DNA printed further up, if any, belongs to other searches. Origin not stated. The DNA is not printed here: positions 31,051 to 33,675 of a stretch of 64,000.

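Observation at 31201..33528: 775-aa fusion of a nucleophile-less nicotinamidase-like domain, a kinase-like domain and an HCX5R phosphatase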

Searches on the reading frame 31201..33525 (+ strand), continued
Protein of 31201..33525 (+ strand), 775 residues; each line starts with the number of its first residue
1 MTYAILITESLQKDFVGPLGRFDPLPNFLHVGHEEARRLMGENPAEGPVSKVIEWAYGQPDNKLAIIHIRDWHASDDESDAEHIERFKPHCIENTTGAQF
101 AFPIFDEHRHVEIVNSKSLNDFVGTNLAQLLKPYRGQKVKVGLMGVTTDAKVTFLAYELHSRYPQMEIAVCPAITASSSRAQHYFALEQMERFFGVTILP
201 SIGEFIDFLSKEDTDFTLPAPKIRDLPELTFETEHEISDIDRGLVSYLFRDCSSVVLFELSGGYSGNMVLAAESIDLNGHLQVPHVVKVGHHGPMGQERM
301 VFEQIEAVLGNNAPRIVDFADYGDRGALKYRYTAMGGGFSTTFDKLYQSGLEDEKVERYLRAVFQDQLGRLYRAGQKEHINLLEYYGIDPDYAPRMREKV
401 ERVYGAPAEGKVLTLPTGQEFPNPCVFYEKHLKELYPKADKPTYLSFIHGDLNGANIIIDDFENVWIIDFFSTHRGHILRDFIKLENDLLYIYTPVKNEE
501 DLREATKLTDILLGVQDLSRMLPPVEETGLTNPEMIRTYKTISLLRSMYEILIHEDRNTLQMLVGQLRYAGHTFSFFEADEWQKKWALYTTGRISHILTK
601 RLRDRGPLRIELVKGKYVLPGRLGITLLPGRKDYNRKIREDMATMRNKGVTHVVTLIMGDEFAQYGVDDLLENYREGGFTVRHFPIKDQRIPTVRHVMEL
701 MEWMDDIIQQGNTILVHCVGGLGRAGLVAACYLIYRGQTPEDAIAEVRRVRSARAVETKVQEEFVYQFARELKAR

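Call 21: find_related_loci(query=A1, collection=genome_contigs, flank=10000)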
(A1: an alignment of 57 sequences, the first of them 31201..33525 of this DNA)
Query A1 (775 aa) in genome_contigs; peptide patterns used: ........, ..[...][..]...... (x = any residue, [..] = any of these).
322 stretches matched a pattern; 293 encode a relative of the query (tblastn E <= 1e-3); the best 80 are kept; 80 distinct loci.
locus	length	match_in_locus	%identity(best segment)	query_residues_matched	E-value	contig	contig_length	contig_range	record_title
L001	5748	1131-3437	58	1-769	0e+0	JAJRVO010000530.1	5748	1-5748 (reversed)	MAG: Chloroflexota bacterium isolate Dive96_bin10.46 k141_2574224, whole genome shotgun sequence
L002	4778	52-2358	56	1-769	0e+0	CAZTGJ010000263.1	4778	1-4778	MAG TPA_asm: uncultured Thermoplasmata archaeon isolate SRP077602_co5_212 genome assembly, contig: NODE_64475_length_477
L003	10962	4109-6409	55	2-768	0e+0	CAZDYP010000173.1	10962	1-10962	MAG TPA_asm: uncultured Anaerolineae bacterium isolate binchicken_co107_438 genome assembly, contig: NODE_13509_length_1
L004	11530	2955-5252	56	4-768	0e+0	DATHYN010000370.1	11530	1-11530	MAG TPA_asm: Anaerolineae bacterium isolate SMAG_U16212 k141_1659315, whole genome shotgun sequence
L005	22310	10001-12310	55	1-768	0e+0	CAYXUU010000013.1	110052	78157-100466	MAG TPA_asm: uncultured Bacteroidales bacterium isolate SRP167671_co1_178 genome assembly, contig: NODE_135_length_11005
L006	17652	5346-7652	54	1-768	0e+0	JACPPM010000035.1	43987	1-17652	MAG: Acidobacteria bacterium isolate NC_groundwater_627_Ag_B-0.1um_62_56 B_1_S1_Biohub_coassembly_k141_453989, whole gen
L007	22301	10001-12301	55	1-768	0e+0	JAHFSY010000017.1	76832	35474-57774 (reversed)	MAG: Verrucomicrobia bacterium isolate nzgw608 NODE_189_length_76833_cov_5.102292, whole genome shotgun sequence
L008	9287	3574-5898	52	1-773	0e+0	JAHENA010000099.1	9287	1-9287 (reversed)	MAG: Flavobacteriales bacterium isolate Ww88 NODE_18257_length_9287_cov_8.359262, whole genome shotgun sequence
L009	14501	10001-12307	52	4-769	0e+0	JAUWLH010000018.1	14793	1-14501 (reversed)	MAG: Candidatus Bathyarchaeota archaeon isolate CSMAG_2367 CSMAG_2367_k141_1094087_length_14793_cov_6.9910, whole genome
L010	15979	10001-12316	52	1-769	0e+0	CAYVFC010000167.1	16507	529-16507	MAG TPA_asm: uncultured Sandaracinaceae bacterium isolate binchicken_co178_212 genome assembly, contig: NODE_4448_length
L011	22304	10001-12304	50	4-771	0e+0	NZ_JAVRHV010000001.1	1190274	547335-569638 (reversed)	Urechidicola vernalis strain P050 1, whole genome shotgun sequence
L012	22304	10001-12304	50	1-768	0e+0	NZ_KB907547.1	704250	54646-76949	Eudoraea adriatica DSM 19308 G504DRAFT_scaffold00002.2, whole genome shotgun sequence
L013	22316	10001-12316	50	1-774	0e+0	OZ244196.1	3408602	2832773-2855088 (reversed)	MAG: Pseudomonadales bacterium isolate 8195aeac-5045-4305-a8a5-beb42bd39683 genome assembly, chromosome: 1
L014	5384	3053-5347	50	1-765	0e+0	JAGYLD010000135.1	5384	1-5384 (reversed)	MAG: Bacteroidales bacterium isolate M50B84 135, whole genome shotgun sequence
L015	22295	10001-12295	51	4-769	0e+0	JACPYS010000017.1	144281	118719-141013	MAG: Betaproteobacteria bacterium isolate NC_groundwater_869_Pr1_S2p5_64_25 Montesol18_S2p5_coassembly_scaffold_244295,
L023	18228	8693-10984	50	1-768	0e+0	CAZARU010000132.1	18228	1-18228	MAG TPA_asm: uncultured Polyangiaceae bacterium isolate SRP237561_co1_294 genome assembly, contig: NODE_5161_length_1822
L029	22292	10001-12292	49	4-770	0e+0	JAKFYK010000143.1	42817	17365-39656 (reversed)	MAG: Betaproteobacteria bacterium isolate ND5_Bin_58 ND5_0000651, whole genome shotgun sequence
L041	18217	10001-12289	49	4-769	0e+0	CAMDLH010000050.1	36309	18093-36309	MAG: Bordetella parapertussis isolate TH-11nov19-107 genome assembly, contig: TH-11nov19-C2628, whole genome shotgun seq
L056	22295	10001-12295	48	4-769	0e+0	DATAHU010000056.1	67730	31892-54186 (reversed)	MAG TPA_asm: Polyangiaceae bacterium isolate SMAG_U6865 k141_640660, whole genome shotgun sequence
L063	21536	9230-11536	48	1-770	0e+0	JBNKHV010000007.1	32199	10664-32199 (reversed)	MAG: Polyangiaceae bacterium isolate E1.bin.18.orig k141_758870, whole genome shotgun sequence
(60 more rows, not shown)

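Call 22: search_solved_structures(query=A1, max_evalue=0.01, show_alignments=0)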
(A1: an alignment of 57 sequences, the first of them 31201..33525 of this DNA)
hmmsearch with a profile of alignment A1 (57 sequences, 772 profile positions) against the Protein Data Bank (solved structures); distinct sequences matched with E-value up to 0.01: 132 (the best 60 are shown).
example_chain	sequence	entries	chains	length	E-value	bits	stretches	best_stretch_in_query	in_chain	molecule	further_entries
1fpz_A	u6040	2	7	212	1.4e-29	106.1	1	604-770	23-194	CYCLIN-DEPENDENT KINASE INHIBITOR 3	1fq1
25xa_A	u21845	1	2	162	3.9e-22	81.5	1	621-770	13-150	Dual specificity protein phosphatase family protein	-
5z59_A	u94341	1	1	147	1.4e-20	76.4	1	651-769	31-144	Protein-tyrosine phosphatase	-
5z5a_A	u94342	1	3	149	1.4e-20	76.3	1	651-769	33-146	Protein-tyrosine phosphatase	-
9e9l_A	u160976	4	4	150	6.9e-20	74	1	655-769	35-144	ShufPTP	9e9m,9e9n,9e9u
5z5b_A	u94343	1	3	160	2e-19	72.5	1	651-769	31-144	Protein-tyrosine phosphatase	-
2i6i_A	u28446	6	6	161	7.7e-19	70.6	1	639-768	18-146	Sulfolobus solfataricus protein tyrosine phosphatase | protein tyrosine phosphatase | SsoPTP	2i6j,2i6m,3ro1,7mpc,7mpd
2dxp_A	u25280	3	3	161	3.8e-17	65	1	639-768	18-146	Sulfolobus solfataricus protein tyrosine phosphatase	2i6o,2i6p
4erc_A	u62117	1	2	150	9.2e-14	53.8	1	678-770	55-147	Dual specificity protein phosphatase 23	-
2img_A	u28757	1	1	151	9.4e-14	53.7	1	678-770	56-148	Dual specificity protein phosphatase 23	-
8ct8_C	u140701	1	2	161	1.1e-09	40.3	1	632-769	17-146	PRL-1 phosphatase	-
5k22_A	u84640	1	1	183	2.3e-08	35.9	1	659-752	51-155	Protein tyrosine phosphatase type IVA 2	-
3rgo_A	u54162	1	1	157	6.5e-08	34.4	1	650-763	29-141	Protein-tyrosine phosphatase mitochondrial 1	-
8to0_Fx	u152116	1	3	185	8e-08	34.1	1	636-751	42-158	Dual specificity protein phosphatase 3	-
5k24_A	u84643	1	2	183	1.1e-07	33.6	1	659-752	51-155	Protein tyrosine phosphatase type IVA 2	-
8gz4_A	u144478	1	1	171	2.8e-06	29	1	669-754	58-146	Dual specificity protein phosphatase H1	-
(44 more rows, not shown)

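Call 27: search_protein_families(library=pfam, proteins=[L029:16761-17411:+, L063:1521-2909:-, L041:15506-17317:+, L041:14103-15110:+, L023:590-2179:+, L023:7590-8696:+, L056:6470-7549:-, L014:2672-3007:+, L012:6814-8430:+, L011:12319-12714:+], max_evalue=0.001)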
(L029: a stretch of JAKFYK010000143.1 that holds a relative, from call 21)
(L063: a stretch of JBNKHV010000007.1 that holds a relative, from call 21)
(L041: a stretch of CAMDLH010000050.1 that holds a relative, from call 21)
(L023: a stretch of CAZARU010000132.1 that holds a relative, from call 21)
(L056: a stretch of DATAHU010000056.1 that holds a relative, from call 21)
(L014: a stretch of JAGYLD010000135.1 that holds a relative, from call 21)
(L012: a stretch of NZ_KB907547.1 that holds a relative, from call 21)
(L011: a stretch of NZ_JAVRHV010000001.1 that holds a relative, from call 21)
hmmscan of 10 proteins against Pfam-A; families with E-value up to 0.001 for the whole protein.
L029:16761-17411:+ (216 aa): 0 families

L063:1521-2909:- (462 aa): 1 family
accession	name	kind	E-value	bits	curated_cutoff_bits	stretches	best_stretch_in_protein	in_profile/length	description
PF00501.34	AMP-binding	-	6.5e-10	38.8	29.9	1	133-327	170-376/384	AMP-binding enzyme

L041:15506-17317:+ (603 aa): 0 families

L041:14103-15110:+ (335 aa): 0 families

L023:590-2179:+ (529 aa): 2 families
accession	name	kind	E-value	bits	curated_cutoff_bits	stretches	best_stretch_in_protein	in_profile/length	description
PF07726.17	AAA_3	-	4.5e-07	30.2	27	1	115-252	2-129/131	ATPase family associated with various cellular activities (AAA)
PF17863.7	AAA_lid_2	-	4.7e-06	26.7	22.7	1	366-415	9-58/74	AAA lid domain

L023:7590-8696:+ (368 aa): 1 family
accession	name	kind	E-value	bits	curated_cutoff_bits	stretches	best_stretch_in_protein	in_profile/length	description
PF04055.27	Radical_SAM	-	1e-08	36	29.5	1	58-224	4-157/166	Radical SAM superfamily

L056:6470-7549:- (359 aa): 1 family
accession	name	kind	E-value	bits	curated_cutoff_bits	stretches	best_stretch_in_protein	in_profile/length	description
PF13521.12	AAA_28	-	2.8e-31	109.4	27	1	191-344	1-164/164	AAA domain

L014:2672-3007:+ (111 aa): 2 families
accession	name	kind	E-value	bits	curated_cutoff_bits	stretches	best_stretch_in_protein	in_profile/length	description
PF01740.26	STAS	-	1.4e-15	57.4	22.6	1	3-106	2-106/106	STAS domain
PF13466.11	STAS_2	-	5.1e-05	23.8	29.2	1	17-92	4-78/80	STAS domain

L012:6814-8430:+ (538 aa): 3 families
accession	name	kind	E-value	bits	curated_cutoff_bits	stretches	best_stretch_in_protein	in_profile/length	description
PF07228.17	SpoIIE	-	3.3e-47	161.4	25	1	200-390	2-190/192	Stage II sporulation protein E (SpoIIE)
PF13581.12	HATPase_c_2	-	2e-22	80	27.4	1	408-533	2-127/127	Histidine kinase-like ATPase domain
PF02518.31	HATPase_c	-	7.6e-05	23.6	26.4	1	437-516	5-85/111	Histidine kinase-, DNA gyrase B-, and HSP90-like ATPase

L011:12319-12714:+ (131 aa): 0 families

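Call 38: predict_structure(alignment_id=A1)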
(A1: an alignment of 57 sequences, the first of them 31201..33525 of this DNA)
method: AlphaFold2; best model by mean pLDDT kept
length: 775 residues; sequences in the alignment: 57
mean_pLDDT: 88.9   pTM: 0.73
mean pLDDT of the five models: 88.9, 88.2, 87.9, 85.8, 82.8
residues with pLDDT >= 90: 437; 70-90: 304; 50-70: 34; < 50: 0
segments of 3 or more residues with pLDDT < 50: none
pLDDT, mean of each block of 10 residues (from residue 1): 88 91 89 89 85 90 94 89 90 93 86 92 94 92 94 96 95 89 88 92 88 65 76 81 89 87 68 89 87 85 80 81 86 65 91 96 91 86 93 95 95 95 96 89 88 88 83 87 96 94 97 85 91 96 93 80 95 90 97 95 79 87 92 79 93 93 86 95 89 93 96 92 89 95 91 79 94 88
secondary structure, 60 per line:
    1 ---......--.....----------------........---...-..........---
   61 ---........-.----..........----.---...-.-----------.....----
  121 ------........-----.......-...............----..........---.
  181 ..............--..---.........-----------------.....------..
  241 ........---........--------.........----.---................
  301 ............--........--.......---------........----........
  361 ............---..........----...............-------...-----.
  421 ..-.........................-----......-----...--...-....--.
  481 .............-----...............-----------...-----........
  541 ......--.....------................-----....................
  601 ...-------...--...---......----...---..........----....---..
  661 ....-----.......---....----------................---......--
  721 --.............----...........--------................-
elements in order (helices of 4 or more, strands of 3 or more residues): E4-9 H13-16 H33-40 H48-57 E64-71 H78-87 E112-116 H127-134 E140-146 H148-162 E167-176 H180-194 H202-210 E228-232 H239-248 E252-259 E268-276 E285-291 H292-312 E315-322 E325-331 H343-348 H353-372 E376-381 H382-385 H390-404 E412-414 E420-422 H424-439 E440-448 E457-459 E465-467 E474-477 H480-493 H499-513 H533-546 H549-553 H560-575 H581-603 E611-613 E622-627 H638-647 E652-655 H659-664 H670-676 E680-683 H694-709 E713-718 H723-735 H740-750 H759-774

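Call 44: fold_search(model_id=the predicted structure, library=pdb)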
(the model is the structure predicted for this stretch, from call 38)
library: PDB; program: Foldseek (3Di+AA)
matches with E <= 10: 1503; with E <= 0.001: 330
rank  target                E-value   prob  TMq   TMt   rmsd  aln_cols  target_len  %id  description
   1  1fpz_A                2.3e-11  1.00  0.21  0.88   2.1       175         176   31  CRYSTAL STRUCTURE ANALYSIS OF KINASE ASSOCIATED PHOSPHATASE (KAP) WITH A SUBSTITUTION OF THE CATALYTIC SITE CYSTEINE ( (released 2001-05-09)
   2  1fpz_C                3.6e-11  1.00  0.21  0.88   2.2       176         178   31  CRYSTAL STRUCTURE ANALYSIS OF KINASE ASSOCIATED PHOSPHATASE (KAP) WITH A SUBSTITUTION OF THE CATALYTIC SITE CYSTEINE ( (released 2001-05-09)
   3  1fq1_A                4.8e-11  1.00  0.21  0.85   2.1       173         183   31  CRYSTAL STRUCTURE OF KINASE ASSOCIATED PHOSPHATASE (KAP) IN COMPLEX WITH PHOSPHO-CDK2 (released 2001-05-09)
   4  3o90_B                6.9e-09  1.00  0.21  0.78   3.2       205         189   22  High resolution crystal structures of Streptococcus pneumoniae nicotinamidase with trapped intermediates provide insig (released 2011-01-12)
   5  3s2s_A                9.3e-09  1.00  0.20  0.80   3.4       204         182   25  The crystal structure of pyrazinamidase/nicotinamidase from streptococcus mutans UA159 (released 2012-05-16)
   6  5zn8_B                1.0e-08  1.00  0.20  0.79   3.4       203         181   18  Crystal structure of nicotinamidase PncA from Bacillus subtilis (released 2018-04-25)
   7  5z59                  1.1e-08  1.00  0.17  0.85   2.4       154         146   31  Crystal structure of Tk-PTP in the inactive form (released 2018-06-27)
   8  3o93_A                1.2e-08  1.00  0.21  0.78   3.3       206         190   21  High resolution crystal structures of Streptococcus pneumoniae nicotinamidase with trapped intermediates provide insig (released 2011-01-12)
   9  3o91_C                1.5e-08  1.00  0.20  0.78   3.3       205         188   22  High resolution crystal structures of Streptococcus pneumoniae nicotinamidase with trapped intermediates provide insig (released 2011-01-12)
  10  3o93_C                1.6e-08  1.00  0.20  0.77   3.4       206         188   21  High resolution crystal structures of Streptococcus pneumoniae nicotinamidase with trapped intermediates provide insig (released 2011-01-12)
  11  6a8l_A                1.7e-08  1.00  0.21  0.81   3.2       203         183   20  Crystal structure of nicotinamidase/ pyrazinamidase PncA from Bacillus subtilis (released 2018-08-01)
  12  3o93_D                1.7e-08  1.00  0.20  0.77   3.4       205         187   21  High resolution crystal structures of Streptococcus pneumoniae nicotinamidase with trapped intermediates provide insig (released 2011-01-12)
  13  3o91_A                1.8e-08  1.00  0.21  0.78   3.3       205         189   22  High resolution crystal structures of Streptococcus pneumoniae nicotinamidase with trapped intermediates provide insig (released 2011-01-12)
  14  9e9l                  2.4e-08  1.00  0.17  0.83   2.2       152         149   30  Vanadate-bound Putative Ancestral Protein Tyrosine Phosphatase ShufPTP - Intermediate p-loop Conformation (released 2024-12-11)
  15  3s2s_D                2.4e-08  1.00  0.21  0.83   3.2       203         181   26  The crystal structure of pyrazinamidase/nicotinamidase from streptococcus mutans UA159 (released 2012-05-16)
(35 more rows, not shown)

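Call 49: search_protein_families(library=padloc, proteins=[L029:16761-17411:+, L063:1521-2909:-, L041:15506-17317:+, L041:14103-15110:+, L023:590-2179:+, L023:7590-8696:+, L056:6470-7549:-], max_evalue=0.01)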
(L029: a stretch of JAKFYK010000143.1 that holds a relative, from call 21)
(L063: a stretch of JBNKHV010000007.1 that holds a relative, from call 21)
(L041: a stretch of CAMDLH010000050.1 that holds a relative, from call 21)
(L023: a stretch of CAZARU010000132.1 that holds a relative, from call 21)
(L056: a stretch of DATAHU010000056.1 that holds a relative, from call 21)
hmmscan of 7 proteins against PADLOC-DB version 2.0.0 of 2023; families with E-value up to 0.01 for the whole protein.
L029:16761-17411:+ (216 aa): 0 families

L063:1521-2909:- (462 aa): 0 families

L041:15506-17317:+ (603 aa): 0 families

L041:14103-15110:+ (335 aa): 0 families

L023:590-2179:+ (529 aa): 0 families

L023:7590-8696:+ (368 aa): 1 family
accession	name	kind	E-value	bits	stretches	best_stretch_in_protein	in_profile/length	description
PDLC02903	pVip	-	0.00011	19.8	1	57-151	6-83/257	Viperins not associated with kinases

L056:6470-7549:- (359 aa): 1 family
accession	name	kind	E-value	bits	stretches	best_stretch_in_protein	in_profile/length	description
PDLC01577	Csx19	-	0.0066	14.4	0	288-335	58-101/139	CAS-III-D; effector_UNK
